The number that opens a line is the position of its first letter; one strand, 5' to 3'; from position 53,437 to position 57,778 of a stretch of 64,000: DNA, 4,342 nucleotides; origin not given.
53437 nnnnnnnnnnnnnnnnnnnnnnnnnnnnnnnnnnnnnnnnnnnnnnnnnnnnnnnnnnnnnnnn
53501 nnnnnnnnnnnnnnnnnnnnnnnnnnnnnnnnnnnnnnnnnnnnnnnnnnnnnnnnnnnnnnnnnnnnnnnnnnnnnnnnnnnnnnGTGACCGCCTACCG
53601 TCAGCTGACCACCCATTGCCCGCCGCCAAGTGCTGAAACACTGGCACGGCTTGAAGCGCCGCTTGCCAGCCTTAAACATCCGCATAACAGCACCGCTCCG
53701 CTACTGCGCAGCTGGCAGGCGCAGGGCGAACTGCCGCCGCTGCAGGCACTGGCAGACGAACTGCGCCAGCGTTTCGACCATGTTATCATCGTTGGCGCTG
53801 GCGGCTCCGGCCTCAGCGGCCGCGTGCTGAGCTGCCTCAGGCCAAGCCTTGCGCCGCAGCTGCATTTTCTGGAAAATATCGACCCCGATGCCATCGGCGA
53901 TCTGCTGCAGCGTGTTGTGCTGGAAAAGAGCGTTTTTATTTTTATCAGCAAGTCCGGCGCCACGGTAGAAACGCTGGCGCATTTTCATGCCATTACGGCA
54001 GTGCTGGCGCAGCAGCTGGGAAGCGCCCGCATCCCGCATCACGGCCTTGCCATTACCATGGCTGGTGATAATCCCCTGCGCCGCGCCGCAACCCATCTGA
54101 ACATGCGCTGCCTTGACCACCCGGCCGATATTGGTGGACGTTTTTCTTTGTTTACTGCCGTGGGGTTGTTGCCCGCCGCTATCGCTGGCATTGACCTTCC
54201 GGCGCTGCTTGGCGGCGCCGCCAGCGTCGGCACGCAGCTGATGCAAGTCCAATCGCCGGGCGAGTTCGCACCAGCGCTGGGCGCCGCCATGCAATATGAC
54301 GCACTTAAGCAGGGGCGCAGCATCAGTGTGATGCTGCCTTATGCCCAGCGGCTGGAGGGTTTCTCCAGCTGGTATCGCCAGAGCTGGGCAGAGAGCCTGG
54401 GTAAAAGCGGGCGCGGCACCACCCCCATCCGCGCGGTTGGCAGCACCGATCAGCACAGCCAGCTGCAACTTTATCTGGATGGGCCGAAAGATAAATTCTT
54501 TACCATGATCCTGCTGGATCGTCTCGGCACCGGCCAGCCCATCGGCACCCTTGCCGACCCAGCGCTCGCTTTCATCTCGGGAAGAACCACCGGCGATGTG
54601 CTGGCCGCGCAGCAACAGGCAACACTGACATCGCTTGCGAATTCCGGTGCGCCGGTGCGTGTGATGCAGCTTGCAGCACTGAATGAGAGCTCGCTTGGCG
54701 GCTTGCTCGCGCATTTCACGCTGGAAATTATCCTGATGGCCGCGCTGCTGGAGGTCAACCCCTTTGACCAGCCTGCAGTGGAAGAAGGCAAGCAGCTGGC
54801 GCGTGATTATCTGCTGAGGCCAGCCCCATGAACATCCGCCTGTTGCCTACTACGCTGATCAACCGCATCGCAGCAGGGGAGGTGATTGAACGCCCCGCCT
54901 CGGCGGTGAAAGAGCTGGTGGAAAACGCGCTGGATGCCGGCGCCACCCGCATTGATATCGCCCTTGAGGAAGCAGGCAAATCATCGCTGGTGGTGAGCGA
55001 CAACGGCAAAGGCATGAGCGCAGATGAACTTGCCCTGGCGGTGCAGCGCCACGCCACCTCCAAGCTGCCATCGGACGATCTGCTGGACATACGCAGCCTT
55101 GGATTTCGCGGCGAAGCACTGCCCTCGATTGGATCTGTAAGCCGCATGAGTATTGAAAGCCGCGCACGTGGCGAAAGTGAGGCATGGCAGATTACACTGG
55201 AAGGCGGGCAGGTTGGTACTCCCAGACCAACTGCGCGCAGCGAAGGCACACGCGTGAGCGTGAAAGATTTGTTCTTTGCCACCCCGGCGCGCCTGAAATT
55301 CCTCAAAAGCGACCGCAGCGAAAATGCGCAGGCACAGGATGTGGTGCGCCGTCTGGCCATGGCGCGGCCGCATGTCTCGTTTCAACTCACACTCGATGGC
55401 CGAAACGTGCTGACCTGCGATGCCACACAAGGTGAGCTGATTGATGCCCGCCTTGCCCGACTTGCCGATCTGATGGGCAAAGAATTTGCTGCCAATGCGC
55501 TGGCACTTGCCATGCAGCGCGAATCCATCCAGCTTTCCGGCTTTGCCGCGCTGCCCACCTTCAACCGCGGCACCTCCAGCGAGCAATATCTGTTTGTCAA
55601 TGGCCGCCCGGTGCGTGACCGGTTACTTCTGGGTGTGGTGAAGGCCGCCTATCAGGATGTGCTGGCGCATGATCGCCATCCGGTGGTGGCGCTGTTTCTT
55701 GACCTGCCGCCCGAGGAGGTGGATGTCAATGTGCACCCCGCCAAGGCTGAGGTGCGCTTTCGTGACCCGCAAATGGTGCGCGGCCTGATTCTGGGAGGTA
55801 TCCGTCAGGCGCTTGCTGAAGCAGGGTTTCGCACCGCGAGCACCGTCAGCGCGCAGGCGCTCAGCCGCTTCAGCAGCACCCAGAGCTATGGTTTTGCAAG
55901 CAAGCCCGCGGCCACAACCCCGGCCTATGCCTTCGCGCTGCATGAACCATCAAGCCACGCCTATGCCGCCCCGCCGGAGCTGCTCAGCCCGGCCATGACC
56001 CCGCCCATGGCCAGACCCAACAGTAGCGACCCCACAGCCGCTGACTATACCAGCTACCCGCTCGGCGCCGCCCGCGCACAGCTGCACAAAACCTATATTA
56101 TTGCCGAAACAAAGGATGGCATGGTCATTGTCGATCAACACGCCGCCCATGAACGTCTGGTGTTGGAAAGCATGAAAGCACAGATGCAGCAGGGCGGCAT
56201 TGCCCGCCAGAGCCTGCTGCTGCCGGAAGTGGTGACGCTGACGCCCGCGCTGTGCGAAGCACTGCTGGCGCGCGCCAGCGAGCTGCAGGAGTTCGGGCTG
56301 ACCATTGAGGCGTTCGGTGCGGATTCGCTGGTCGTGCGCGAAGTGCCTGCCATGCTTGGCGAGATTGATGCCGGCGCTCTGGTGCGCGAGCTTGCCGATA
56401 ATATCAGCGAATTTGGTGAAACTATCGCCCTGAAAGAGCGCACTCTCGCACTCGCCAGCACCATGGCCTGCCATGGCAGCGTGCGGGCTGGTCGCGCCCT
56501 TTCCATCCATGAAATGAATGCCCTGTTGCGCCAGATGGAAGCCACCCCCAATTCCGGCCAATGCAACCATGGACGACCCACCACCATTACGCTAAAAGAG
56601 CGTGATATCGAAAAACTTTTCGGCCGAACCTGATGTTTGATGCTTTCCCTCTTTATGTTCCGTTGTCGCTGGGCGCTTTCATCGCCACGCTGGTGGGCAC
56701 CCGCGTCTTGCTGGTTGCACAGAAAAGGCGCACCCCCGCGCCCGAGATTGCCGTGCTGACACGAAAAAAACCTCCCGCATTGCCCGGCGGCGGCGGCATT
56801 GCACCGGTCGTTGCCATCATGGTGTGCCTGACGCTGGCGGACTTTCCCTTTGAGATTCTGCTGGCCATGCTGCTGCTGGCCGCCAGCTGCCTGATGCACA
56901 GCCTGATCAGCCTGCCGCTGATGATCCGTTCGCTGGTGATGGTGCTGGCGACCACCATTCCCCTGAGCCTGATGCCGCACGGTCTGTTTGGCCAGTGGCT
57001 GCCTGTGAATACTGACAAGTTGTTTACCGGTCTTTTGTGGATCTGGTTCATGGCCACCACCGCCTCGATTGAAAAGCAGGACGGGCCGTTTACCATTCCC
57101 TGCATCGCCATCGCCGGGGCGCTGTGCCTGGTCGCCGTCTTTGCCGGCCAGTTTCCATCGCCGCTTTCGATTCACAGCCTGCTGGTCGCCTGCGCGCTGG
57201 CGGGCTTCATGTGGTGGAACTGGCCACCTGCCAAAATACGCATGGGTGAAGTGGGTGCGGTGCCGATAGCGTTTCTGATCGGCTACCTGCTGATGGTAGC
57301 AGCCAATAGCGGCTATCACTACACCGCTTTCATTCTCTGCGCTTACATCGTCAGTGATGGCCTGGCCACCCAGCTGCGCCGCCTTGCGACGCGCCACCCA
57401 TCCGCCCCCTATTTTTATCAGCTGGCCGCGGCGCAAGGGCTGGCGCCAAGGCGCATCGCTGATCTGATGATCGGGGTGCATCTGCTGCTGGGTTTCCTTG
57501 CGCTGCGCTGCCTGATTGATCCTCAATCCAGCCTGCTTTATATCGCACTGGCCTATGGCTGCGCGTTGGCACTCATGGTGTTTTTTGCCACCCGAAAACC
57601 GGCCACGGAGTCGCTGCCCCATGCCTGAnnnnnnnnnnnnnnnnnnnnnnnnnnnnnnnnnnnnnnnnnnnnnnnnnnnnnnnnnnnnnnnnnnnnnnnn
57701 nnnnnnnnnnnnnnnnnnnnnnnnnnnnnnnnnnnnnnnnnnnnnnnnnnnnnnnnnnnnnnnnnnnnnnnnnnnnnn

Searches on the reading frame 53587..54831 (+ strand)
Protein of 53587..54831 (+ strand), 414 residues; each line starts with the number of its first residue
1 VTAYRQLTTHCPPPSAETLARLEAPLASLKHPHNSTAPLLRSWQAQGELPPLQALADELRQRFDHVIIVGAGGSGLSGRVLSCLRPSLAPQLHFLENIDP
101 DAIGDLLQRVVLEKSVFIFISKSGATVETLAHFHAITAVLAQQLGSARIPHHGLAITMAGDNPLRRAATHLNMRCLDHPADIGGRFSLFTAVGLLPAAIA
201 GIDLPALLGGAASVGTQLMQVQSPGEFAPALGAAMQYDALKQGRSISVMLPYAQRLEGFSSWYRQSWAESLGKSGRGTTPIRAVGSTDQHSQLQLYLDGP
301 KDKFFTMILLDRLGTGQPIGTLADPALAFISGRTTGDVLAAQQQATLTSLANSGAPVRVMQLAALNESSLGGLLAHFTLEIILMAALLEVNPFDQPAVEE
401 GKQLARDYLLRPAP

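Call 40: search_protein_families(library=pfam, proteins=[window:53587-54831:+])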
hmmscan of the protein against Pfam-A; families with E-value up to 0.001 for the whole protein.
window:53587-54831:+ (414 aa): 1 family
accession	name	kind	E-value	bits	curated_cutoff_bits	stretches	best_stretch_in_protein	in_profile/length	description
PF00342.24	PGI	-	5e-26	91.8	22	1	63-407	96-464/486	Phosphoglucose isomerase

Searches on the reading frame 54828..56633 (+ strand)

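Call 40: search_protein_families(library=pfam, proteins=[window:54828-56633:+])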
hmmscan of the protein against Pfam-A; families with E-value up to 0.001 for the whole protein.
window:54828-56633:+ (601 aa): 4 families
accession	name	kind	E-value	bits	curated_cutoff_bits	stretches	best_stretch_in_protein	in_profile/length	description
PF08676.16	MutL_C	-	2.2e-45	154.3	25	1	417-558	2-142/142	MutL C terminal dimerisation domain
PF01119.25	DNA_mis_repair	-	2.9e-37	127.3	26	1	213-329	2-118/119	DNA mismatch repair protein, C-terminal domain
PF13589.12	HATPase_c_3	-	2.6e-14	53.8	25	1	24-124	4-105/137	Histidine kinase-, DNA gyrase B-, and HSP90-like ATPase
PF02518.31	HATPase_c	-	2.5e-07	31.6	26.4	1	22-77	5-63/111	Histidine kinase-, DNA gyrase B-, and HSP90-like ATPase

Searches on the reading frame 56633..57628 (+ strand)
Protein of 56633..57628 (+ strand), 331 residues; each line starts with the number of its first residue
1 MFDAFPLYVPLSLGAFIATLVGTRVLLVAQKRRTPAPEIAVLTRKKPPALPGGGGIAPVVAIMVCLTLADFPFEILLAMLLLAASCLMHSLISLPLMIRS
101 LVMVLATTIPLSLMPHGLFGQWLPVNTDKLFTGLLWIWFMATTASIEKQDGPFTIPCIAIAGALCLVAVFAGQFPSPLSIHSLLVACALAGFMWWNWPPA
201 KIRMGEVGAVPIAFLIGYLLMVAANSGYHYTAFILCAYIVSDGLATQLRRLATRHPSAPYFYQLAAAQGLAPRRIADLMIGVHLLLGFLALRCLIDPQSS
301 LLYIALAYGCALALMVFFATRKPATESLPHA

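Call 78: search_protein_families(library=ncbifam, max_evalue=0.01, proteins=[window:56633-57628:+])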
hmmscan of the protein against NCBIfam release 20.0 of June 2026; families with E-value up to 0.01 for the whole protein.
window:56633-57628:+ (331 aa): 1 family
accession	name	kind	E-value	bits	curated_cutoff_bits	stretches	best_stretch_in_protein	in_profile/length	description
TIGR00445.1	mraY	equivalog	0.00017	21.2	192.05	1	151-223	160-245/321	phospho-N-acetylmuramoyl-pentapeptide-transferase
